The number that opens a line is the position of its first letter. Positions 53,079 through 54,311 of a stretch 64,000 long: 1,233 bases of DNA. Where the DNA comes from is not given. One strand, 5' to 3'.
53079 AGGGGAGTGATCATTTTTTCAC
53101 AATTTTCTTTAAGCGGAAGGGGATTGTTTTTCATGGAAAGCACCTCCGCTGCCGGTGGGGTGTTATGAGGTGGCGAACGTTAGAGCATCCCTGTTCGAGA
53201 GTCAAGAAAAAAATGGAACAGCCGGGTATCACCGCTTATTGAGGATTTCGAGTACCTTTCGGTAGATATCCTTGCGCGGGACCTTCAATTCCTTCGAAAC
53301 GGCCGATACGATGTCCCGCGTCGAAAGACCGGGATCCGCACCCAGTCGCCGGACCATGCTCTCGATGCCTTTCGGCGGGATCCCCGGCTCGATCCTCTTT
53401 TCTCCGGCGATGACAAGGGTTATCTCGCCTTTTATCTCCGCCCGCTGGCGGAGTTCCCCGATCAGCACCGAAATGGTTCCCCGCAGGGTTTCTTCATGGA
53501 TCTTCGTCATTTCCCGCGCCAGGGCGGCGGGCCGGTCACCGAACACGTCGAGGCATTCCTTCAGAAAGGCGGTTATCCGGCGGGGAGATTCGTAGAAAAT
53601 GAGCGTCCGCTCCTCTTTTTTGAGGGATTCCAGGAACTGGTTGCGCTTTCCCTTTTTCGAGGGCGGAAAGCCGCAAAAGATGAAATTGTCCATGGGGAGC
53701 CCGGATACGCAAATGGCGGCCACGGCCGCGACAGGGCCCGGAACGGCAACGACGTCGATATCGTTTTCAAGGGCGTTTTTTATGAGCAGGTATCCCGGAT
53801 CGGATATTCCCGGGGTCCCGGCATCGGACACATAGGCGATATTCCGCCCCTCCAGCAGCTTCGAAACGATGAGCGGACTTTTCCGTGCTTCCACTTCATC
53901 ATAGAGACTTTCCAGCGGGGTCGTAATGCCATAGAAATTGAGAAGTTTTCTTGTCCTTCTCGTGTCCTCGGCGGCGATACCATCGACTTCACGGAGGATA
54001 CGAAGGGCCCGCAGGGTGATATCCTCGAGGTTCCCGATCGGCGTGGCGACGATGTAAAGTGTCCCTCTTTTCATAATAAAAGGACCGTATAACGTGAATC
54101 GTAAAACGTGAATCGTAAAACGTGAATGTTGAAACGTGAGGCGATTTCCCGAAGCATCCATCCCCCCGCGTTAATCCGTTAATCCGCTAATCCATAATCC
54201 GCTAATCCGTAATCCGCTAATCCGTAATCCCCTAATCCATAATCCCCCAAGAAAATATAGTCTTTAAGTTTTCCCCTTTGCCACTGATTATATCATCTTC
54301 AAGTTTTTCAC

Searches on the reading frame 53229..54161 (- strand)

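Call 36: search_protein_families(library=pfam, proteins=[window:53229-54161:-], max_evalue=0.00001)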
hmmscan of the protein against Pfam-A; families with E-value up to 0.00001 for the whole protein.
window:53229-54161:- (310 aa): 1 family
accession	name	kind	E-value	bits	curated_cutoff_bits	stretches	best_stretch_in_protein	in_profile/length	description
PF00590.25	TP_methylase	-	3.9e-32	112.4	27.8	1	34-231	1-209/212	Tetrapyrrole (Corrin/Porphyrin) Methylases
